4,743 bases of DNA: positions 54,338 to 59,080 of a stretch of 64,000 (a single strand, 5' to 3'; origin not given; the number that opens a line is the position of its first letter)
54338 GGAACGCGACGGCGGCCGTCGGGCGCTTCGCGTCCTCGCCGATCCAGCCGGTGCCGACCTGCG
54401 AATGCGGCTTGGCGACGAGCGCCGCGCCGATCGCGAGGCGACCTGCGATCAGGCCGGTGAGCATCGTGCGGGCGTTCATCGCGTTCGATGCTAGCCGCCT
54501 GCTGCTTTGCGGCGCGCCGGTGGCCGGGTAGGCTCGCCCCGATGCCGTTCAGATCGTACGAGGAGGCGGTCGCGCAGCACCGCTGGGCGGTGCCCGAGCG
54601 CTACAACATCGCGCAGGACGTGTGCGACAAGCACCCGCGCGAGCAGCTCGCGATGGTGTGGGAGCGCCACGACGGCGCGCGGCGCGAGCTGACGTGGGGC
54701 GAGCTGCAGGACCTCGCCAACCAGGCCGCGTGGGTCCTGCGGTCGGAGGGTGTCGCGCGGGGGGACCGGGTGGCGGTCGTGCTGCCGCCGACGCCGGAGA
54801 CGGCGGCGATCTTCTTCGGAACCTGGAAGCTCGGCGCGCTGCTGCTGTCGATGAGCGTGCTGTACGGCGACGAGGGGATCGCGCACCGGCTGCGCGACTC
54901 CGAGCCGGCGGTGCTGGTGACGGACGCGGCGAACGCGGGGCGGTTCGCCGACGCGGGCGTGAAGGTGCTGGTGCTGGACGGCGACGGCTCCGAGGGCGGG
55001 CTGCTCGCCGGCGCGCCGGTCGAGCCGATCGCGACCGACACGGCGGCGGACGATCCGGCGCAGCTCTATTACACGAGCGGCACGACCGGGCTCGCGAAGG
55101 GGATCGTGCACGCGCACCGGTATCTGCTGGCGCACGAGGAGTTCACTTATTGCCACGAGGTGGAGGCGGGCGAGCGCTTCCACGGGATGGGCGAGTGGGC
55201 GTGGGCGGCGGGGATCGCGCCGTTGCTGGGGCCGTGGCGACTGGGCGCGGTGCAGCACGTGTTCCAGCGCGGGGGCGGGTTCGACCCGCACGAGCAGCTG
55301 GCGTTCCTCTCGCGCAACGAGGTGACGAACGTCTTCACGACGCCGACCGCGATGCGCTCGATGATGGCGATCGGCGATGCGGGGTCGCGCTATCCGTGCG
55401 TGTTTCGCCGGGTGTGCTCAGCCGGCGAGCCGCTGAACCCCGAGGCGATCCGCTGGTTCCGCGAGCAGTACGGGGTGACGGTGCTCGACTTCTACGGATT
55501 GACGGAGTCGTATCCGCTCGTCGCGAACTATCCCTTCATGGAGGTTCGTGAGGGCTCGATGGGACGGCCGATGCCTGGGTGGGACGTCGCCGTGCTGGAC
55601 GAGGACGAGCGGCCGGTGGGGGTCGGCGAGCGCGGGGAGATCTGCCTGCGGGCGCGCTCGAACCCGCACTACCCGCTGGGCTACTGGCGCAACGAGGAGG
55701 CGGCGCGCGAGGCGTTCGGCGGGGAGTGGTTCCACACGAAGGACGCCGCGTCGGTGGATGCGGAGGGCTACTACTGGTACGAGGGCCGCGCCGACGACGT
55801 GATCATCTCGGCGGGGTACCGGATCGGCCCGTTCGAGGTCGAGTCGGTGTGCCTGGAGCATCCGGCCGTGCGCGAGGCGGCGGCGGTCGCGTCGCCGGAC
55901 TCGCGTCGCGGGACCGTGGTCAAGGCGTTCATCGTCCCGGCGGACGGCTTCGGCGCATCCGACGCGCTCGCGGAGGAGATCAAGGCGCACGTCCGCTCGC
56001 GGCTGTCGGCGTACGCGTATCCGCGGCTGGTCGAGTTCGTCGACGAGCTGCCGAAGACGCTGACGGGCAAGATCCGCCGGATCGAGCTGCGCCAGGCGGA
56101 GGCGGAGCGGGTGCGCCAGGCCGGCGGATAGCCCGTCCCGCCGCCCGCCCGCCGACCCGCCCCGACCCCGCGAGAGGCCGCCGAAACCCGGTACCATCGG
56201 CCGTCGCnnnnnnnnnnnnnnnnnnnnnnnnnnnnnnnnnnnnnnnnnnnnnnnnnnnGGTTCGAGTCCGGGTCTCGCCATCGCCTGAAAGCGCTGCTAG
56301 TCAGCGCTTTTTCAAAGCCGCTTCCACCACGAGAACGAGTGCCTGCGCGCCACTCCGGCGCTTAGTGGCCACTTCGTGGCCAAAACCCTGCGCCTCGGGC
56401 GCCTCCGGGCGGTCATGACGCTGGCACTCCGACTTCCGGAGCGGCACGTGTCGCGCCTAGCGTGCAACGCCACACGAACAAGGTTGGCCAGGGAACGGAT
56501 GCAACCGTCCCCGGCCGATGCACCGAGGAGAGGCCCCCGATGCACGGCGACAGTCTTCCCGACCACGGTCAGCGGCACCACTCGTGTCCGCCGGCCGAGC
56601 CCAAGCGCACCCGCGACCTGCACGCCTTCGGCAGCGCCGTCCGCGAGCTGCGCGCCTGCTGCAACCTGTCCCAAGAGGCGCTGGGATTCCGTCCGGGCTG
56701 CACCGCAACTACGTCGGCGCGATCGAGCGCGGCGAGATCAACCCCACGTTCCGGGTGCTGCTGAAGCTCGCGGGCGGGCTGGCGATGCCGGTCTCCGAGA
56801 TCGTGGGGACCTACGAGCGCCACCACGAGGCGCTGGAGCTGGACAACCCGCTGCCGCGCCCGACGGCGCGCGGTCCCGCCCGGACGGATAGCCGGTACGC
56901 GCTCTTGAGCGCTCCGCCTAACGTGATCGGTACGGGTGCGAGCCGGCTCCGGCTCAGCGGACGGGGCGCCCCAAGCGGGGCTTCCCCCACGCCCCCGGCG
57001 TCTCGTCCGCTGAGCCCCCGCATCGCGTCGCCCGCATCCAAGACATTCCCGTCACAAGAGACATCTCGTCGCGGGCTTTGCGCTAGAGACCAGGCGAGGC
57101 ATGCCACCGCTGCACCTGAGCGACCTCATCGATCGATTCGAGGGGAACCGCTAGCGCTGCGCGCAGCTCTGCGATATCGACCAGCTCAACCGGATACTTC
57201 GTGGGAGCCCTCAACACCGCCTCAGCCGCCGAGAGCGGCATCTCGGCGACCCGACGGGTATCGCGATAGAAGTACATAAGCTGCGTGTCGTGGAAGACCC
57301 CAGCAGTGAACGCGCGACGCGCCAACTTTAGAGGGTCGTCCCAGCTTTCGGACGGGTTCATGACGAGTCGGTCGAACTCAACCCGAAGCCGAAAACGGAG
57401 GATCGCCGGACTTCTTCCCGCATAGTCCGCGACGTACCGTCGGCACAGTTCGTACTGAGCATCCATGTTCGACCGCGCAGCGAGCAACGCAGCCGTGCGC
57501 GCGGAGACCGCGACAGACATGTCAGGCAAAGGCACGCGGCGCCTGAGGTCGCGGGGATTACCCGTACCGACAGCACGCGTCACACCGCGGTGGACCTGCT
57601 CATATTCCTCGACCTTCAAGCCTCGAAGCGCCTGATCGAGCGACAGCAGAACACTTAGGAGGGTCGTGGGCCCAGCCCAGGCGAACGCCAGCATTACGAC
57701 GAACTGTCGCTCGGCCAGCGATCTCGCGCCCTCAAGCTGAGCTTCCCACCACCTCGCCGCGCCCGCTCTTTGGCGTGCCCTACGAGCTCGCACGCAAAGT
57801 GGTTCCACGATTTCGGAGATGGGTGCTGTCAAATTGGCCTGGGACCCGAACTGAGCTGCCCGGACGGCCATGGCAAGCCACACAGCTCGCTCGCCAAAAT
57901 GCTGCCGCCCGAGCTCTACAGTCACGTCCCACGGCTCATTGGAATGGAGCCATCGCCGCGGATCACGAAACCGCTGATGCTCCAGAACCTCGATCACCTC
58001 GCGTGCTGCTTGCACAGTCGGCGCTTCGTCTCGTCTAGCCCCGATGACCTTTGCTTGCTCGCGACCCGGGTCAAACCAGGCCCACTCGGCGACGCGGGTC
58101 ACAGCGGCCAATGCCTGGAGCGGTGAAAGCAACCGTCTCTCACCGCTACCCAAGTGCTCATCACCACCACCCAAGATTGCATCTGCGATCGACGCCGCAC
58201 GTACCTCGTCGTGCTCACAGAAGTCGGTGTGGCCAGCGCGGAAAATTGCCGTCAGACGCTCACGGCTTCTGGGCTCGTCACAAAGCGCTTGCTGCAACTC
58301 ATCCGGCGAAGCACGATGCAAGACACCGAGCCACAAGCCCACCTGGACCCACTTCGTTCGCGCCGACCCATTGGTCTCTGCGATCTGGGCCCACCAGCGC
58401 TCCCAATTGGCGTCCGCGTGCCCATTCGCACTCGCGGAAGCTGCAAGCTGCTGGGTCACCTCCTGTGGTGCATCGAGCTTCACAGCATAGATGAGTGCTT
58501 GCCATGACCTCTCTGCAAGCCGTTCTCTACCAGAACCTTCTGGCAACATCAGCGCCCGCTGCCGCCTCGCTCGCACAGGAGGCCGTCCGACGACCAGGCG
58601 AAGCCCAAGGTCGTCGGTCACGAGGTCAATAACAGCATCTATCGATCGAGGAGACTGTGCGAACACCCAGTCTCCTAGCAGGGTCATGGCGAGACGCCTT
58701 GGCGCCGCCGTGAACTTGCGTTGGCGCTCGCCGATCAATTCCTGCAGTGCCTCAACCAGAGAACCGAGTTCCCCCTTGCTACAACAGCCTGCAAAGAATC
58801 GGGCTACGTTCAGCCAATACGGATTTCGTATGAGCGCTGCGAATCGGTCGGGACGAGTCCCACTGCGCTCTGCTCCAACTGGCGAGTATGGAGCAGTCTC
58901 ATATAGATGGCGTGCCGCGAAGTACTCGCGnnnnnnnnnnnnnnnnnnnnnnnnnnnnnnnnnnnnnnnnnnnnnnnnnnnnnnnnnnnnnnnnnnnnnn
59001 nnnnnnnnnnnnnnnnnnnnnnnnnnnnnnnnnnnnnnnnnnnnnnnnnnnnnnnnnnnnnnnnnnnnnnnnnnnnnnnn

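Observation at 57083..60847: Single-gene bacterial NLR: Mrr-like nuclease + NACHT + an unassignable ~600-aa sensor in a low-GC patch next to tRNA-Phe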

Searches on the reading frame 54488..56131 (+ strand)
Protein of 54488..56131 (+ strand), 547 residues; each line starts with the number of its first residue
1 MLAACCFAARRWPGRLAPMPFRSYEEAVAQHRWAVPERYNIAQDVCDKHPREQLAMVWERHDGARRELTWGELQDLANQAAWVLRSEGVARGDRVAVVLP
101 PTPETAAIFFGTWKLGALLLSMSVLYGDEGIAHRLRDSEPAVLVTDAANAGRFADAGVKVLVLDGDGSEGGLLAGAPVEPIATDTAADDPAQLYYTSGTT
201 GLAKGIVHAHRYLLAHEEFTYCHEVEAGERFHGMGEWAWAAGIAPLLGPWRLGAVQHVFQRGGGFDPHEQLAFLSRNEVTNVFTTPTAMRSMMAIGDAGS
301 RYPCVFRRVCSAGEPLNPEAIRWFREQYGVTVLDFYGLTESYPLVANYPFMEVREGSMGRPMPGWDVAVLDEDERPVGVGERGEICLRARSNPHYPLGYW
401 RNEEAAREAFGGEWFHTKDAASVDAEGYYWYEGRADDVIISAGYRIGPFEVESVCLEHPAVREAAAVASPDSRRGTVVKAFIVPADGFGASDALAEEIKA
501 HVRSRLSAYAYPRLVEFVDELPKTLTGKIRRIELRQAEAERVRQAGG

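Call 15: search_protein_families(library=pfam, proteins=[window:54488-56131:+], max_evalue=0.01)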
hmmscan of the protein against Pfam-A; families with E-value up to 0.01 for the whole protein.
window:54488-56131:+ (547 aa): 2 families
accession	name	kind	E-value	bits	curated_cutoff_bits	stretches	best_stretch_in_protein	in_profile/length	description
PF00501.34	AMP-binding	-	1.6e-70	238.3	29.9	1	44-390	3-377/384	AMP-binding enzyme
PF13193.12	AMP-binding_C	-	9.6e-24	84.6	24.5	1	450-528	1-76/76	AMP-binding enzyme C-terminal domain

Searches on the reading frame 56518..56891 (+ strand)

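Call 15: search_protein_families(library=pfam, proteins=[window:56518-56891:+], max_evalue=0.01)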
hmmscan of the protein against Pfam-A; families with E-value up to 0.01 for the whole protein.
window:56518-56891:+ (124 aa): 1 family
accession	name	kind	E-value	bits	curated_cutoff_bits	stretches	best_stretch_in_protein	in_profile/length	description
PF01381.28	HTH_3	-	1.7e-05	25.2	23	1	59-94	19-54/55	Helix-turn-helix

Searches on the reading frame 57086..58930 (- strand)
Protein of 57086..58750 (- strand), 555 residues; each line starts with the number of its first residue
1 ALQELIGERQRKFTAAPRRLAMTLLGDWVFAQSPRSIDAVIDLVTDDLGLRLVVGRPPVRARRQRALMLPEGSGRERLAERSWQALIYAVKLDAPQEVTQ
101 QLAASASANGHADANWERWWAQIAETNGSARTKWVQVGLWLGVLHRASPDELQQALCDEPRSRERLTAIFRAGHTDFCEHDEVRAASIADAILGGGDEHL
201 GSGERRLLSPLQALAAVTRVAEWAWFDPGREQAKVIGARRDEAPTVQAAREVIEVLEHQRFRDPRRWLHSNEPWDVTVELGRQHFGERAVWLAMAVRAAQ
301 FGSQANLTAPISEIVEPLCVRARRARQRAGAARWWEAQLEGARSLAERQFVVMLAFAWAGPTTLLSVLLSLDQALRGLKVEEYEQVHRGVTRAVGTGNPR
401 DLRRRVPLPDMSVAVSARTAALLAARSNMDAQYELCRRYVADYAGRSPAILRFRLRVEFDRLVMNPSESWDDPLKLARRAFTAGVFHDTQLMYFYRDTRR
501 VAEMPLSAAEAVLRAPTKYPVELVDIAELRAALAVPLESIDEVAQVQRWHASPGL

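Call 36: search_protein_families(library=pfam, proteins=[window:57086-58750:-], max_evalue=1)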
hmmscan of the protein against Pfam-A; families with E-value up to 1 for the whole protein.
window:57086-58750:- (555 aa): 0 families

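Call 37: predict_structure(alignment_id=A3)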
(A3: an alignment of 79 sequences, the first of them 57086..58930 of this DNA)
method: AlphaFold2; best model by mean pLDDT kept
length: 615 residues; sequences in the alignment: 79
mean_pLDDT: 88.7   pTM: 0.89
mean pLDDT of the five models: 88.7, 87.3, 87.3, 87.2, 86.5
residues with pLDDT >= 90: 437; 70-90: 108; 50-70: 66; < 50: 4
segments of 3 or more residues with pLDDT < 50: 121-123
pLDDT, mean of each block of 10 residues (from residue 1): 88 88 92 92 94 96 95 94 96 97 95 68 69 97 97 94 94 98 96 96 97 92 91 95 96 83 73 87 58 75 95 90 84 93 96 93 65 75 93 96 96 96 94 97 94 72 62 91 91 94 95 93 91 95 76 65 92 96 92 92 90 63
secondary structure, 60 per line:
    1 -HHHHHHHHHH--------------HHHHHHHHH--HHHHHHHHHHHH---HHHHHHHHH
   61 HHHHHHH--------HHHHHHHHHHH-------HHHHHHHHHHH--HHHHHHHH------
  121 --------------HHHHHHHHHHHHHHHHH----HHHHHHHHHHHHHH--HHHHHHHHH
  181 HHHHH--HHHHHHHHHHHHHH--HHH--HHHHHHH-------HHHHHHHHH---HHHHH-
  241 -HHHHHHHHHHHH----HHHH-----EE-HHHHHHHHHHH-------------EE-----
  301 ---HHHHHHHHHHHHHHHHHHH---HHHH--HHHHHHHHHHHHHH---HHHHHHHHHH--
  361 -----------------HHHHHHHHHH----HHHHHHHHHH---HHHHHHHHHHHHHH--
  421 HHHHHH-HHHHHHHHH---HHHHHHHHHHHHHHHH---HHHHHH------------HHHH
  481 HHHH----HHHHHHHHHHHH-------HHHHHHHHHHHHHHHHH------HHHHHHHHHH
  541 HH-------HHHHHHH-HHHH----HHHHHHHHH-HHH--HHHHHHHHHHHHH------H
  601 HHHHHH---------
elements in order: H2-11 H26-34 H37-48 H52-67 H76-86 H94-104 H107-114 H135-151 H156-169 H172-185 H188-201 H209-215 H223-231 H235-239 H242-253 H258-261 H270-280 H304-322 H326-329 H332-345 H349-358 H378-387 H392-401 H405-418 H421-426 H428-436 H440-455 H459-464 H477-484 H489-500 H508-524 H531-542 H550-556 H558-561 H566-574 H581-593 H600-606

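Call 45: fold_search(model_id=the predicted structure, library=pdb)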
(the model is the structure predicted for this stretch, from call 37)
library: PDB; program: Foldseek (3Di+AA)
matches with E <= 10: 893; with E <= 0.001: 0
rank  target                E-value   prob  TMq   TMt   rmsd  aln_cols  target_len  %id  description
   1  5zwm_1                3.8e-03  0.97  0.23  0.19  19.5       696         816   10  Cryo-EM structure of the yeast pre-B complex at an average resolution of 3.4~4.6 angstrom (tri-snRNP and U2 snRNP Part (released 2018-08-29)
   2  8i0r_V                4.5e-03  0.75  0.14  0.17  31.4       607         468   10  The cryo-EM structure of human Bact-I complex (released 2024-07-31)
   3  8bbe_D                5.8e-03  0.82  0.16  0.16  29.7       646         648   10  Structure of the IFT-A complex; IFT-A2 module (released 2022-12-21)
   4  8bbg_D                5.8e-03  0.82  0.16  0.10  29.7       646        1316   10  Structure of the IFT-A complex; anterograde IFT-A train model (released 2022-12-21)
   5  8cvs_c                1.0e-02  0.72  0.19  0.10  19.7       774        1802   10  Human PA200-20S proteasome with MG-132 (released 2022-11-02)
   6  2jkr_A                1.5e-02  0.84  0.20  0.19  28.2       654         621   10  AP2 CLATHRIN ADAPTOR CORE with Dileucine peptide RM(phosphoS)QIKRLLSE (released 2008-10-28)
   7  7emf_X                1.6e-02  0.38  0.14  0.11  26.5       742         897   12  Human Mediator (deletion of MED1-IDR) in a Tail-extended conformation (released 2021-05-05)
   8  3fey_A                1.7e-02  0.47  0.17  0.14  23.6       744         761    9  Crystal structure of the CBC-importin alpha complex. (released 2009-08-11)
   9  8i0s_1                1.8e-02  0.85  0.22  0.18  20.9       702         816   12  The cryo-EM structure of human Bact-II complex (released 2024-07-31)
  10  5lqw_Q                1.9e-02  0.85  0.22  0.19  20.8       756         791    9  yeast activated spliceosome (released 2016-10-05)
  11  3s4w_B                1.9e-02  0.35  0.15  0.10  28.4       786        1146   10  Structure of the FANCI-FANCD2 complex (released 2011-07-27)
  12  3s51_D                1.9e-02  0.57  0.19  0.13  25.2       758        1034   10  Structure of FANCI (released 2011-07-27)
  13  4c0p_A                2.2e-02  0.75  0.22  0.17  22.0       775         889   10  Unliganded Transportin 3 (released 2014-01-22)
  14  3ifq_A                2.2e-02  0.47  0.14  0.15  30.8       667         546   12  Interction of plakoglobin and beta-catenin with desmosomal cadherins (released 2009-09-15)
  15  9n78_LM               2.3e-02  0.63  0.18  0.12  32.6       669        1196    9  SSU processome maturation and disassembly, State L (released 2025-11-05)
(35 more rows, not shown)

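Call 85: search_solved_structures(query=A6, max_evalue=10)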
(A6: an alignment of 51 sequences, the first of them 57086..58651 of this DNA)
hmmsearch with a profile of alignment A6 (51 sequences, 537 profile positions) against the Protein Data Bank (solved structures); distinct sequences matched with E-value up to 10: 8.
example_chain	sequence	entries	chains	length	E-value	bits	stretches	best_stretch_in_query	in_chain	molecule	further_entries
5w7z_A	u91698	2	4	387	0.23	13.3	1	106-174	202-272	DNA polymerase III subunit beta | Beta sliding clamp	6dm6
6ptv_A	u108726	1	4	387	0.28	13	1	106-173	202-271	Beta sliding clamp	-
6dlk_A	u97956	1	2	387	0.28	13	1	106-173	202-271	Beta sliding clamp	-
6man_A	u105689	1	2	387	0.66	11.7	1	106-170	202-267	Beta sliding clamp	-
8jch_W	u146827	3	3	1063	1.2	10.9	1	348-433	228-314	Transcription elongation factor SPT5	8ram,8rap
8k5p_W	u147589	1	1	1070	1.2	10.9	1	348-433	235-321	Transcription elongation factor SPT5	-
7nky_Z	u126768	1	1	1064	1.2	10.9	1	348-433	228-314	Transcription elongation factor SPT5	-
7nkx_Z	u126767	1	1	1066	1.2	10.9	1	348-433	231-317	Transcription elongation factor SPT5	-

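Call 97: search_protein_representatives(protein=window:57086-58660:-)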
Query: 525 residues. Proteins with E-value up to 0.001 (for the whole library): 482; up to 1e-10: 270; up to 1e-30: 49. The best 150 are listed.
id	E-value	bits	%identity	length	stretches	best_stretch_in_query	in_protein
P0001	7.9e-75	268.9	38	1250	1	2-515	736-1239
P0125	4.9e-70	253.1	37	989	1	1-519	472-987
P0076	5.0e-53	196.9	33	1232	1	2-523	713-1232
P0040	4.6e-49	183.9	34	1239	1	2-520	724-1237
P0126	2.6e-47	178.1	36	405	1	114-520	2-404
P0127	8.5e-44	166.5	30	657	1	2-521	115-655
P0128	3.3e-42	161.2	30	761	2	233-521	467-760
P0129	1.9e-41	158.7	33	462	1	90-514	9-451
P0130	8.5e-41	156.6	30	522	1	14-502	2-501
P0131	1.5e-40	155.8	28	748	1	1-520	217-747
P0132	6.4e-40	153.7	30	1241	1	1-499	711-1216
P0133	9.2e-40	153.2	30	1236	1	2-506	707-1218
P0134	1.9e-39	152.2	32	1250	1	1-521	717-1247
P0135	2.4e-39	151.8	32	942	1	1-519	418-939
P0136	1.2e-38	149.6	30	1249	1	2-520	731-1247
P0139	9.9e-38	146.5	29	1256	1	2-520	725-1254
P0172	9.5e-30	120.1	27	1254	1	2-519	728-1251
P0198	4.2e-26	108.1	27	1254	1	2-521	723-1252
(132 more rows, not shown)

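Call 128: fold_search(model_id=the predicted structure, library=viral)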
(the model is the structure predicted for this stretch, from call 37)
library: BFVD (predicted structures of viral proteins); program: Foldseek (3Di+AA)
matches with E <= 10: 481; with E <= 0.001: 0
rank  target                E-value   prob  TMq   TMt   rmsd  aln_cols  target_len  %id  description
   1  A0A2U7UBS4            2.6e-03  0.87  0.18  0.16  20.7       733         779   12  Ankyrin repeat domain containing protein [Pandoravirus neocaledonia]
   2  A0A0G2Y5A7            7.1e-03  0.77  0.19  0.17  20.9       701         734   11  Ankyrin repeat protein [Acanthamoeba polyphaga mimivirus Kroon]
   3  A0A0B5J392            1.8e-02  0.69  0.18  0.19  18.0       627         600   15  Ankyrin repeat protein [Pandoravirus inopinatum]
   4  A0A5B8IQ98            2.6e-02  0.44  0.17  0.11  19.2       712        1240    7  Uncharacterized protein [Mimiviridae sp. ChoanoV1]
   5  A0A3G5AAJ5            3.0e-02  0.23  0.13  0.12  25.4       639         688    9  Sel1 repeat family protein [Hyperionvirus sp.]
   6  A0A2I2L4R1            3.2e-02  0.47  0.19  0.17  35.0       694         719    8  Ankyrin-repeat protein with F-box domain [Orpheovirus IHUMI-LCC2]
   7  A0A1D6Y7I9            3.9e-02  0.23  0.14  0.13  25.2       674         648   12  (no name in the UniProt tables at hand)
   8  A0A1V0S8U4            5.2e-02  0.35  0.14  0.17  32.6       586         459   10  Ankyrin repeat protein [Catovirus CTV1]
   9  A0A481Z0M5            5.2e-02  0.28  0.16  0.15  31.2       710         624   12  Ankyrin repeat protein (Fragment) [Marseillevirus LCMAC202]
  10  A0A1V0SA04            5.4e-02  0.25  0.12  0.11  35.9       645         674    8  Ankyrin repeat protein [Catovirus CTV1]
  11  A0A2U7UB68            7.2e-02  0.23  0.16  0.14  22.2       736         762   14  Ankyrin repeat domain containing protein [Pandoravirus neocaledonia]
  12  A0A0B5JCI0            7.5e-02  0.41  0.16  0.19  20.1       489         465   14  Ankyrin repeat protein [Pandoravirus inopinatum]
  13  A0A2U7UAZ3            1.1e-01  0.13  0.11  0.12  25.1       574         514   13  F-box incomplete domain containing protein [Pandoravirus neocaledonia]
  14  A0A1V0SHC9            1.1e-01  0.25  0.13  0.10  29.1       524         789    8  RING finger protein [Hokovirus HKV1]
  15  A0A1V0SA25            1.2e-01  0.20  0.15  0.15  22.1       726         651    9  Ankyrin repeat protein [Catovirus CTV1]
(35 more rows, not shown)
